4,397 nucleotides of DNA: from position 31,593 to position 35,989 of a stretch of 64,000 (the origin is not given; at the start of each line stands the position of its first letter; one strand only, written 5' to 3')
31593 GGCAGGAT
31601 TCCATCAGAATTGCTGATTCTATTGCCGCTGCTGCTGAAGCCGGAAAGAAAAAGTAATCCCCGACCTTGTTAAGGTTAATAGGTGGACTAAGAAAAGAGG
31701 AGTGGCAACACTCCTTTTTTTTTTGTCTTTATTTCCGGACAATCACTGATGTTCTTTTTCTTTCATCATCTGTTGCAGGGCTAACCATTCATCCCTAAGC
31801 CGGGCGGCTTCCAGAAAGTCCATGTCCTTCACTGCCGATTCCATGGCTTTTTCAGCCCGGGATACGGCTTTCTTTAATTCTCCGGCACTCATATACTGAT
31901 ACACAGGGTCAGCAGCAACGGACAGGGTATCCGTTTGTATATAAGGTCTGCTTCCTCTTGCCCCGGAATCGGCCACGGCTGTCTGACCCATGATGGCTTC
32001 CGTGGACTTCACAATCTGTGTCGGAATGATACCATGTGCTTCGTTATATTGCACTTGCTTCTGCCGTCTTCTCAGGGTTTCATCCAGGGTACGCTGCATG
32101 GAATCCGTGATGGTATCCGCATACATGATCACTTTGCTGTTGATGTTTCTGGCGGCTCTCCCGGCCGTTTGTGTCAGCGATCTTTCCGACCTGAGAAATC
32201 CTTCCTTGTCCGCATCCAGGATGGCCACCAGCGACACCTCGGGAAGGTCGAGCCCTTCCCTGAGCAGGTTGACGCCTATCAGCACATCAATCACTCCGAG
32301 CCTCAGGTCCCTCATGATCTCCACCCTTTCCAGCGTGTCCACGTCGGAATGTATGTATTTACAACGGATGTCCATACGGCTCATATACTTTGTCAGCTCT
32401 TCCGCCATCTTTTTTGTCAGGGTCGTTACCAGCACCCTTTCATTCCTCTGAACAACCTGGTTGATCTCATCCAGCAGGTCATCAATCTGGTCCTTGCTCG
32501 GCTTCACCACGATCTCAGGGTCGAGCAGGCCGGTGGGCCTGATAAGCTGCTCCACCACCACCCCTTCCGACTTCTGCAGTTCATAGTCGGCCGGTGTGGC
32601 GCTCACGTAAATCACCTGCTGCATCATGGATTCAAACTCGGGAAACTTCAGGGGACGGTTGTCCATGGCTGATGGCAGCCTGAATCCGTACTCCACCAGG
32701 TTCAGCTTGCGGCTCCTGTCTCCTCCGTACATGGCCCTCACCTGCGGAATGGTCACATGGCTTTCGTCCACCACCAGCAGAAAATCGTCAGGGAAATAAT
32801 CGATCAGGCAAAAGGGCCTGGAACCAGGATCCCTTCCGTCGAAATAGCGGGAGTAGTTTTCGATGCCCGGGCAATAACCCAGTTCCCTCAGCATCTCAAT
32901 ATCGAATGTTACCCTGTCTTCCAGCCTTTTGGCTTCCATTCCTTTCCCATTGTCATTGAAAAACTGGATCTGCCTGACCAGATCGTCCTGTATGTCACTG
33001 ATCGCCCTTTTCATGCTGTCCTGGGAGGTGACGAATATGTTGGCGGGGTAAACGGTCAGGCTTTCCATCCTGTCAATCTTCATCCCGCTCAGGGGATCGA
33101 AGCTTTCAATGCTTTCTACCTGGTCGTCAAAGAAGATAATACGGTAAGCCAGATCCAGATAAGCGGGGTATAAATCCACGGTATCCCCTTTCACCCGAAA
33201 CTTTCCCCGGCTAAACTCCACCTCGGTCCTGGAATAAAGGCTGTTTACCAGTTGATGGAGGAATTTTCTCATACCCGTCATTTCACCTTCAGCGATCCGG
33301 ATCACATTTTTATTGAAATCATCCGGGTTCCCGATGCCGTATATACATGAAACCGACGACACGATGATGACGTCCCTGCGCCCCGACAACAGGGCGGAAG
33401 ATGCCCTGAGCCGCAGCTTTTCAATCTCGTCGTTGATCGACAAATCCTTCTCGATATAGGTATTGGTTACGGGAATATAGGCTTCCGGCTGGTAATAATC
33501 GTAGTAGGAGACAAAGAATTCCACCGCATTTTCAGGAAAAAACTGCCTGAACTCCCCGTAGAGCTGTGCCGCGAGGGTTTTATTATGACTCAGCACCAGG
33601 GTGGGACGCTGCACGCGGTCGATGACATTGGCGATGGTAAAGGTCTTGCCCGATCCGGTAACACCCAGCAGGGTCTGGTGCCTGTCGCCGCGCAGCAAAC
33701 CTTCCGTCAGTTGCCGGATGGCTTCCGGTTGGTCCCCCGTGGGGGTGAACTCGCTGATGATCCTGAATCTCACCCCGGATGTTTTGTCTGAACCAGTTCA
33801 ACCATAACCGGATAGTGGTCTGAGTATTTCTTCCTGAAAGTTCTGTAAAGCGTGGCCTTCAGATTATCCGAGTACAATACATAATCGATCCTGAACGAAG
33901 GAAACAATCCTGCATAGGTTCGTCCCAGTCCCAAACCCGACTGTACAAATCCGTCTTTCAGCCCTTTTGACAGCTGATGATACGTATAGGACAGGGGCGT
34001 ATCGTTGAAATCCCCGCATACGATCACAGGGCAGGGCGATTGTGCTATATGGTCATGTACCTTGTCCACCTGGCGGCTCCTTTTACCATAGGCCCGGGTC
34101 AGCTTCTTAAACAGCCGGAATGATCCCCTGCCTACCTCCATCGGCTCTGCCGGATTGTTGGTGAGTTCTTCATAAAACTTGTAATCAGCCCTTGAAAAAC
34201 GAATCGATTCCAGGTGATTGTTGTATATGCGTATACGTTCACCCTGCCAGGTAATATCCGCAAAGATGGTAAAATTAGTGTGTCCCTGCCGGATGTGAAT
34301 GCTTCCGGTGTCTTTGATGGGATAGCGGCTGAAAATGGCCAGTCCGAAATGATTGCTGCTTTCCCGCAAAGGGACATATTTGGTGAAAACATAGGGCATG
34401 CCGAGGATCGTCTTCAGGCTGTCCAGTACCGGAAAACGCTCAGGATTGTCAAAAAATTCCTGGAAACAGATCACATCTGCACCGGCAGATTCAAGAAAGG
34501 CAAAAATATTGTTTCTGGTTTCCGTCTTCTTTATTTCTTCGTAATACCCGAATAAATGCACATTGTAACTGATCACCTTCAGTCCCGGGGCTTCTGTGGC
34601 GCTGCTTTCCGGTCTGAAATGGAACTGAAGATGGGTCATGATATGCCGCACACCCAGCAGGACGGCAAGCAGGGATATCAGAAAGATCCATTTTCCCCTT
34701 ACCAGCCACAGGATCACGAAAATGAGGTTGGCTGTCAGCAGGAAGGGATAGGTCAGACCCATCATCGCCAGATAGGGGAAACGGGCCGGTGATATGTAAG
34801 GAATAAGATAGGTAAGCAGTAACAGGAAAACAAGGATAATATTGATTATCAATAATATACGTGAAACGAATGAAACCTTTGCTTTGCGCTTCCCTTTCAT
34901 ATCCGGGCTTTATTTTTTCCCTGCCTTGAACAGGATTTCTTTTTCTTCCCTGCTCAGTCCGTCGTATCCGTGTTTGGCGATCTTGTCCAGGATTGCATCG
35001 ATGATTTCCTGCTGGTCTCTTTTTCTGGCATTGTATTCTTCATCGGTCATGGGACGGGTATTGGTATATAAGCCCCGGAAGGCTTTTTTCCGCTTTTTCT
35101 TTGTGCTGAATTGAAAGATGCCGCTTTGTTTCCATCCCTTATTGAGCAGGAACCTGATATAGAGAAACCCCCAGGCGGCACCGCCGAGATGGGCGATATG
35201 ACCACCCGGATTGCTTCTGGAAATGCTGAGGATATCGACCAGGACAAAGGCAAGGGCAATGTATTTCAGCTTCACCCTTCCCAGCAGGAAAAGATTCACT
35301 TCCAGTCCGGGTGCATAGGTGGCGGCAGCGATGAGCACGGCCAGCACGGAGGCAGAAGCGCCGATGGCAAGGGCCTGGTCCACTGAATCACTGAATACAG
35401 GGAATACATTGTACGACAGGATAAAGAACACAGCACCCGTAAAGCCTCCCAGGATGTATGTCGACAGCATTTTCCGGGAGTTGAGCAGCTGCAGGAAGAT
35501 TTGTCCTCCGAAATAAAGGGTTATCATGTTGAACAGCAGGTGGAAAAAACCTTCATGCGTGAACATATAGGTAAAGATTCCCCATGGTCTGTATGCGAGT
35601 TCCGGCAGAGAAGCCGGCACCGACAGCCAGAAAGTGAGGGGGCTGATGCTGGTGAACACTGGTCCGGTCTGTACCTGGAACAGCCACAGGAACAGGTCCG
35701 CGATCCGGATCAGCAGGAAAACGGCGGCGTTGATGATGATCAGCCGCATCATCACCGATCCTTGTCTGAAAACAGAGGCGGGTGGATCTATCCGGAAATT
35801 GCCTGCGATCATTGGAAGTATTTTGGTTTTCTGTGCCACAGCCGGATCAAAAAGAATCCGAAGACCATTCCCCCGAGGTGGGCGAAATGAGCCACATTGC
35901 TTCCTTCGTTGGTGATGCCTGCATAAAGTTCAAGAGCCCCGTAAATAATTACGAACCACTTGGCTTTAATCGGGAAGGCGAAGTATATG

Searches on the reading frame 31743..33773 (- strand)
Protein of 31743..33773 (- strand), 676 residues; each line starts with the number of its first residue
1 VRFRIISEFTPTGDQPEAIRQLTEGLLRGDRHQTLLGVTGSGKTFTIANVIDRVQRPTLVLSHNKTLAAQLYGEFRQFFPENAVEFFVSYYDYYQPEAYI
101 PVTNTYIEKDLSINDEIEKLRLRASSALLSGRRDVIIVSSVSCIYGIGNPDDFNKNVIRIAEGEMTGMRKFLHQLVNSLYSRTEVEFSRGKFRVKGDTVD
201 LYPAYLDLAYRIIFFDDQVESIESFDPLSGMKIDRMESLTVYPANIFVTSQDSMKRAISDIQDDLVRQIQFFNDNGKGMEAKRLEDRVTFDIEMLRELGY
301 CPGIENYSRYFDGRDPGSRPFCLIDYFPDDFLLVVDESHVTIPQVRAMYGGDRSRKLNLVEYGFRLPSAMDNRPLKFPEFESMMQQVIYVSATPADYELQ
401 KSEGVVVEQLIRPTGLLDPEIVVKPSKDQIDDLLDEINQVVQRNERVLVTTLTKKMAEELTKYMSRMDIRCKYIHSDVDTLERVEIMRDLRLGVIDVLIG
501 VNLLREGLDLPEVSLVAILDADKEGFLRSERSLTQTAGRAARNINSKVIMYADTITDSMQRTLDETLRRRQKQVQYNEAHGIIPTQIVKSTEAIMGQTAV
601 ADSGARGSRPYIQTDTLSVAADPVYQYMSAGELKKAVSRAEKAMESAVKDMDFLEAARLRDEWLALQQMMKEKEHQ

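Call 74: search_protein_families(library=pfam, proteins=[window:31743-33773:-], max_evalue=1e-8)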
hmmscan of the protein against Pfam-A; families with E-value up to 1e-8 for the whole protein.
window:31743-33773:- (676 aa): 4 families
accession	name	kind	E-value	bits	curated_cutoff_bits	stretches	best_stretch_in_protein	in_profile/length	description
PF17757.6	UvrB_inter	-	5.1e-29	100.7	22.9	1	158-247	1-91/91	UvrB interaction domain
PF12344.14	UvrB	-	1.1e-20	73.6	27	1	550-590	1-41/43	Ultra-violet resistance protein B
PF00271.37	Helicase_C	-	6e-20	72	23.5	1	432-543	5-109/110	Helicase conserved C-terminal domain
PF04851.21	ResIII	-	5.8e-12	46.3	22.5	1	11-85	4-83/164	Type III restriction enzyme, res subunit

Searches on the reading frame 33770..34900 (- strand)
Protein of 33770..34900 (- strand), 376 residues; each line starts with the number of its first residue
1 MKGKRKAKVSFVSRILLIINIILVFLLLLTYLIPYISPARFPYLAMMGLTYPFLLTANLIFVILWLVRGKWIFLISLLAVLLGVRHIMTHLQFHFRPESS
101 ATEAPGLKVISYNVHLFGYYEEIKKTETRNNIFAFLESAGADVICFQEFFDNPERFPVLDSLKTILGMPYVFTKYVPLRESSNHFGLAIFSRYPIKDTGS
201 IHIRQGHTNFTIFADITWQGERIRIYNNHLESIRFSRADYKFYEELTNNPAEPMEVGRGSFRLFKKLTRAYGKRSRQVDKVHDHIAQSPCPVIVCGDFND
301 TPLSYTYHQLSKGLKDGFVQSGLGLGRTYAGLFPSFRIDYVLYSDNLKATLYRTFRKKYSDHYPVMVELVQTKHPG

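Call 74: search_protein_families(library=pfam, proteins=[window:33770-34900:-], max_evalue=1e-8)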
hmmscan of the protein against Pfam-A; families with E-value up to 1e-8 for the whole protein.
window:33770-34900:- (376 aa): 1 family
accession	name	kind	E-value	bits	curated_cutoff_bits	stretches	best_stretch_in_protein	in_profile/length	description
PF03372.29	Exo_endo_phos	-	3.1e-23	83.1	24.5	1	111-362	2-225/225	Endonuclease/Exonuclease/phosphatase family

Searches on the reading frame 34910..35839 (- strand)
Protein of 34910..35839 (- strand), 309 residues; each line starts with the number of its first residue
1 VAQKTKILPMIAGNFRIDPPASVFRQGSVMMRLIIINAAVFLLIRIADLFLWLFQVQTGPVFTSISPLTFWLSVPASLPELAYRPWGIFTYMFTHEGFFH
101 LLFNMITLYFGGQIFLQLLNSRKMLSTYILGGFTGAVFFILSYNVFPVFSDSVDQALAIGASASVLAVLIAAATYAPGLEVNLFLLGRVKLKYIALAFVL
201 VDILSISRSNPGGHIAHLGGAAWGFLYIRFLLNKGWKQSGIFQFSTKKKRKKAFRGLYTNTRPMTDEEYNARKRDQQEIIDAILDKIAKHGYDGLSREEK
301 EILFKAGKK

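Call 74: search_protein_families(library=pfam, proteins=[window:34910-35839:-], max_evalue=1e-8)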
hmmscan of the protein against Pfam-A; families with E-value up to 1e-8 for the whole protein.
window:34910-35839:- (309 aa): 2 families
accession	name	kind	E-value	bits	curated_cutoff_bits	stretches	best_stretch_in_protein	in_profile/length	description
PF01694.28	Rhomboid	-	3.3e-19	69.9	22.6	1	85-232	4-141/143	Rhomboid domain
PF20216.3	DUF6576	-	4.8e-12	46.3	27.3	1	266-303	4-41/47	Family of unknown function (DUF6576)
